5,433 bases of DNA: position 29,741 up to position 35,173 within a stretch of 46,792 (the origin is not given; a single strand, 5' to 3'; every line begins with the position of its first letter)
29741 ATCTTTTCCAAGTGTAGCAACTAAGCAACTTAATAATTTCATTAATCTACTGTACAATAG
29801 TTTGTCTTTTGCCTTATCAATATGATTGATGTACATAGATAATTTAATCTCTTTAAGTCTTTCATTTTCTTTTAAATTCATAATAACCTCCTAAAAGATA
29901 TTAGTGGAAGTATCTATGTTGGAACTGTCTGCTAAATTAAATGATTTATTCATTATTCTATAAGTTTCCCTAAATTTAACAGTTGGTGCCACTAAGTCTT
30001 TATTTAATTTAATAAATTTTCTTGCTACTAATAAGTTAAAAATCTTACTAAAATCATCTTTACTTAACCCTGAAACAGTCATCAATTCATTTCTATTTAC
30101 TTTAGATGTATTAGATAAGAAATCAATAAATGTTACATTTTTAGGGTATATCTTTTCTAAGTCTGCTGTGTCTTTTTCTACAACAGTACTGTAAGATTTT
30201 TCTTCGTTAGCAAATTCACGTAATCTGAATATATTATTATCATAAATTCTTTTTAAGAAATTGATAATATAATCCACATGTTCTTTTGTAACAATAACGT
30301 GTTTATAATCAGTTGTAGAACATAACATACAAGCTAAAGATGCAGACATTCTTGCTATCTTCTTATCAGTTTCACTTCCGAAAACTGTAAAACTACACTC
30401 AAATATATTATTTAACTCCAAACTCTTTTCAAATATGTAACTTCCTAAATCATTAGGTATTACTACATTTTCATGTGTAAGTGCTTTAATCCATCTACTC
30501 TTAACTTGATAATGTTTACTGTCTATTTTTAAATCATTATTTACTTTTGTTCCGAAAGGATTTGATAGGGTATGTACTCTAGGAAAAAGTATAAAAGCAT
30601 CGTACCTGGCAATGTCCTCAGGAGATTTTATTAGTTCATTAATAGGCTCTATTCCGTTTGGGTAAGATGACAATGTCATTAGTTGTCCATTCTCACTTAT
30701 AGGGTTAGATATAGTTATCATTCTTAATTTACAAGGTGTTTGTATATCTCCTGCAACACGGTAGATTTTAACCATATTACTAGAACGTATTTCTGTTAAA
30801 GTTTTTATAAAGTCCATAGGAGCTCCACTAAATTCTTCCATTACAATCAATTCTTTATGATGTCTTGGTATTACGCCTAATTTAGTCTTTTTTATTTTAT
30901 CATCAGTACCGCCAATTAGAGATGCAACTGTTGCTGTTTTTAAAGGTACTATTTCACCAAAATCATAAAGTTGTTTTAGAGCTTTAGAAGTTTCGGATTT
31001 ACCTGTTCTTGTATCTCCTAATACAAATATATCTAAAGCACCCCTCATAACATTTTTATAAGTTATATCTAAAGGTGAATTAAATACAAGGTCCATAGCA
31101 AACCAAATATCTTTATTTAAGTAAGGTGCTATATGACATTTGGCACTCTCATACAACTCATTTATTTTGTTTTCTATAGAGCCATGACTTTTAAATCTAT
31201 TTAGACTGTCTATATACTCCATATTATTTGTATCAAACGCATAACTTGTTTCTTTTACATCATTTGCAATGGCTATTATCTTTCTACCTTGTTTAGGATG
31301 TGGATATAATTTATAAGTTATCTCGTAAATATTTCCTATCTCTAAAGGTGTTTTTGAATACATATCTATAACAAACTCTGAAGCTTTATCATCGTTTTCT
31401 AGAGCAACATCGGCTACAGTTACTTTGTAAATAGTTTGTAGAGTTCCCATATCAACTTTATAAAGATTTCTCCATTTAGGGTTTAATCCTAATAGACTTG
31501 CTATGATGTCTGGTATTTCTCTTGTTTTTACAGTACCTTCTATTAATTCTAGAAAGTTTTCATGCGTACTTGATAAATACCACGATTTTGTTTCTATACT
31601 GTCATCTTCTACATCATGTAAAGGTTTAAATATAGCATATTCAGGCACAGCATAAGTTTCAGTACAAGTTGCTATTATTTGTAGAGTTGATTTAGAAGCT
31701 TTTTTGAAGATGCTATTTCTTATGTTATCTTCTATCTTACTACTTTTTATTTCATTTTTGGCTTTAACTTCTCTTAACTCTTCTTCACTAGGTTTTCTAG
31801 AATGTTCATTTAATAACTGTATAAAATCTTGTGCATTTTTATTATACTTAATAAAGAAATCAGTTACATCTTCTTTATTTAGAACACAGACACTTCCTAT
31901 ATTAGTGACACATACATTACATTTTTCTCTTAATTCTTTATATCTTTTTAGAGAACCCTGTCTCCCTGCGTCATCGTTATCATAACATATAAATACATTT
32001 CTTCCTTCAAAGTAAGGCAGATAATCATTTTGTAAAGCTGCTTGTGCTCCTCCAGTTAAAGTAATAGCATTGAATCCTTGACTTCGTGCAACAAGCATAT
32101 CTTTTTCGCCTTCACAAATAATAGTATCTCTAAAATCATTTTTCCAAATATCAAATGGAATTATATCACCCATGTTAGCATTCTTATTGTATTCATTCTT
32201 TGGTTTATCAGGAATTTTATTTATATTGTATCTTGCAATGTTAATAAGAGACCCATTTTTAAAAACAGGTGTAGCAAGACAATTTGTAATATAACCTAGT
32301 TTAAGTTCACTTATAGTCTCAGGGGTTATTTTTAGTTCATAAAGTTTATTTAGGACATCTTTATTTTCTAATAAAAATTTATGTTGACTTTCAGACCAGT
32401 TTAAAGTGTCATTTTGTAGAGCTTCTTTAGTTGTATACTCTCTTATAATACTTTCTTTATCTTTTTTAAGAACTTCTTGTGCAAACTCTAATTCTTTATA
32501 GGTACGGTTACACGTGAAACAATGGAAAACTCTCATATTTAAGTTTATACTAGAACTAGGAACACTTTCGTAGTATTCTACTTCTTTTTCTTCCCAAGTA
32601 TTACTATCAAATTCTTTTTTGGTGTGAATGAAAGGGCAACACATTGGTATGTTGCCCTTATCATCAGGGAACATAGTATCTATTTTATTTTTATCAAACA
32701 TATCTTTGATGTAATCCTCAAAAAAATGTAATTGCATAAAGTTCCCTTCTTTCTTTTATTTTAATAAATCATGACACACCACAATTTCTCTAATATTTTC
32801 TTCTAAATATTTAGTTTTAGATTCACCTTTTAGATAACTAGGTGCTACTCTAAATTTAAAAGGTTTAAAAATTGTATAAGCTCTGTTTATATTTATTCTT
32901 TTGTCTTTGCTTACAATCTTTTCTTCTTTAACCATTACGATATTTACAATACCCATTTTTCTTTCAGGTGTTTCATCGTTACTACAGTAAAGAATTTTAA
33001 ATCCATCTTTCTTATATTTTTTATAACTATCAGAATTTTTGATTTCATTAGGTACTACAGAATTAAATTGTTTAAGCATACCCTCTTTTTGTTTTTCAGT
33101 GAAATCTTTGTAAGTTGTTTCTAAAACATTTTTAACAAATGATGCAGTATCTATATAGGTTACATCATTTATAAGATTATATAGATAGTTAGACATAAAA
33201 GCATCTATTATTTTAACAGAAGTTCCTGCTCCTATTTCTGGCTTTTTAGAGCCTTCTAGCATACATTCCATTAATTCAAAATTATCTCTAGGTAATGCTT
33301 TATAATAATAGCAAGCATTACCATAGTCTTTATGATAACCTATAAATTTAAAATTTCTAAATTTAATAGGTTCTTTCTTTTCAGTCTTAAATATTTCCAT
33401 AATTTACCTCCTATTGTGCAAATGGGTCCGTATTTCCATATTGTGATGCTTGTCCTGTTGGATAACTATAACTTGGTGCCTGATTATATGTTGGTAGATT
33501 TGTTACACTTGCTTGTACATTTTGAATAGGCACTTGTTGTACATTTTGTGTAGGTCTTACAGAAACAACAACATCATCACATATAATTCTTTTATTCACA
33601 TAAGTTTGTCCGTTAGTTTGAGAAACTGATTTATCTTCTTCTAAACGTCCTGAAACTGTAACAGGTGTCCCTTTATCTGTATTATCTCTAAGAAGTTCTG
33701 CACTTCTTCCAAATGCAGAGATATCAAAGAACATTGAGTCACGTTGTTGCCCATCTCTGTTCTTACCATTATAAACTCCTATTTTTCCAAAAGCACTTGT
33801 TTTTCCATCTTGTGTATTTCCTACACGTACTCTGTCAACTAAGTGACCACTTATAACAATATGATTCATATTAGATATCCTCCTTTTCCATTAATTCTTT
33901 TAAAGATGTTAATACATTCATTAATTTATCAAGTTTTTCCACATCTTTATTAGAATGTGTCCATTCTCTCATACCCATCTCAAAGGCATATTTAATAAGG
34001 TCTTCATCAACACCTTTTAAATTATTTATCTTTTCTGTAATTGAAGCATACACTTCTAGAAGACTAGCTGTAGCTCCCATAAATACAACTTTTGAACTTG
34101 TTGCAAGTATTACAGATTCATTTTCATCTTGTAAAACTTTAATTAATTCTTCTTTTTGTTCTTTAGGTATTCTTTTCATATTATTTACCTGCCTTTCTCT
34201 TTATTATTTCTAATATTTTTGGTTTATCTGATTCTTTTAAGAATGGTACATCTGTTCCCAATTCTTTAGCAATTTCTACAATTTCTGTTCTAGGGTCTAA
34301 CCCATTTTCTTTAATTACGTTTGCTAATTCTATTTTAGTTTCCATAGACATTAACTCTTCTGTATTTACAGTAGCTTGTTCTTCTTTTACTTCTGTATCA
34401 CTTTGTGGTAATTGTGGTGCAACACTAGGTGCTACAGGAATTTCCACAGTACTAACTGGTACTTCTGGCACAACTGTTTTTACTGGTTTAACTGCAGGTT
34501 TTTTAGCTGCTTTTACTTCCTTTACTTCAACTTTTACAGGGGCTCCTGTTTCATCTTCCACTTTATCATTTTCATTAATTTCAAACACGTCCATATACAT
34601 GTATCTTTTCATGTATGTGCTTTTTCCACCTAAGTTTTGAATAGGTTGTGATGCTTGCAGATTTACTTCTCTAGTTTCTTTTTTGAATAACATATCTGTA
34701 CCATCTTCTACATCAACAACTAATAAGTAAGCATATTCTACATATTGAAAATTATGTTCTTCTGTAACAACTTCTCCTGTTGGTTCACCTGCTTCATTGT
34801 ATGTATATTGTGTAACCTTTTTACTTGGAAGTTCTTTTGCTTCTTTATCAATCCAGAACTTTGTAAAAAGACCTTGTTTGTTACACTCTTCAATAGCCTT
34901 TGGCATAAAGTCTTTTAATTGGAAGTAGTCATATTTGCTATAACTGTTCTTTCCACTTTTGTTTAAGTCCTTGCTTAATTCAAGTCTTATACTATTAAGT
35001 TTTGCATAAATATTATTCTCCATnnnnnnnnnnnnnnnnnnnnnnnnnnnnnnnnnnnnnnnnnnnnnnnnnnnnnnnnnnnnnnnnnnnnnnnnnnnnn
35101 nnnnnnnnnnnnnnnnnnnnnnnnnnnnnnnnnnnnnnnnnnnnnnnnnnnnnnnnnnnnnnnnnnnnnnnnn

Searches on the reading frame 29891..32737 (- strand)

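Call 26: search_protein_families(library=phrogs, proteins=[window:29891-32737:-], max_evalue=0.00001)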
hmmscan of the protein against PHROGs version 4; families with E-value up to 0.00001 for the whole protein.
window:29891-32737:- (948 aa): 4 families
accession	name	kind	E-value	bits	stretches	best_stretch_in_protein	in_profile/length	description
phrog_239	-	DNA, RNA and nucleotide metabolism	4.7e-13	50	1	69-341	64-331/801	DNA primase/helicase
phrog_6088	-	DNA, RNA and nucleotide metabolism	1.5e-10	41.1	1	200-383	185-351/772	DNA primase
phrog_6444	-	DNA, RNA and nucleotide metabolism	7.9e-09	35.9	1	205-345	262-402/577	DNA primase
phrog_849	-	DNA, RNA and nucleotide metabolism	7.1e-06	26.2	0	202-305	238-336/435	DNA primase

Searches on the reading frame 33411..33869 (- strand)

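Call 101: search_protein_families(library=pfam, proteins=[window:33411-33869:-], max_evalue=0.01)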
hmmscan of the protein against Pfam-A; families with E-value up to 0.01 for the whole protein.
window:33411-33869:- (152 aa): 1 family
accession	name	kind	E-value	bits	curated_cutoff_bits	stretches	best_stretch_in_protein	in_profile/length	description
PF00436.31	SSB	-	4.2e-12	46.5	26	1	1-100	1-101/104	Single-strand binding protein family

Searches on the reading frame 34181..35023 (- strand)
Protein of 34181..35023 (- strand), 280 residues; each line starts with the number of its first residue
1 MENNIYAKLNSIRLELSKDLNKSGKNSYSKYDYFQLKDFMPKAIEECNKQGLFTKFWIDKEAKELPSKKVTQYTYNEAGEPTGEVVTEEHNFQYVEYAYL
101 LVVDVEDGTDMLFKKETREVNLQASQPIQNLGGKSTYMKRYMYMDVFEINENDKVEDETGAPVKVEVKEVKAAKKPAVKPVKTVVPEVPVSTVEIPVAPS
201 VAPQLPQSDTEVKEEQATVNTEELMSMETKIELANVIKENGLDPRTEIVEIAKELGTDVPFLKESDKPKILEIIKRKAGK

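Call 26: search_protein_families(library=phrogs, proteins=[window:34181-35023:-], max_evalue=0.00001)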
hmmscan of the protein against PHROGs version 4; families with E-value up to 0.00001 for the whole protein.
window:34181-35023:- (280 aa): 2 families
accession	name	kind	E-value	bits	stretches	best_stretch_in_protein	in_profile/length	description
phrog_155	-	DNA, RNA and nucleotide metabolism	5.3e-16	60.1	1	2-218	65-241/308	Erf-like ssDNA annealing protein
phrog_2324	-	DNA, RNA and nucleotide metabolism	1.4e-08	35.5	1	4-191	10-156/193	Erf-like ssDNA annealing protein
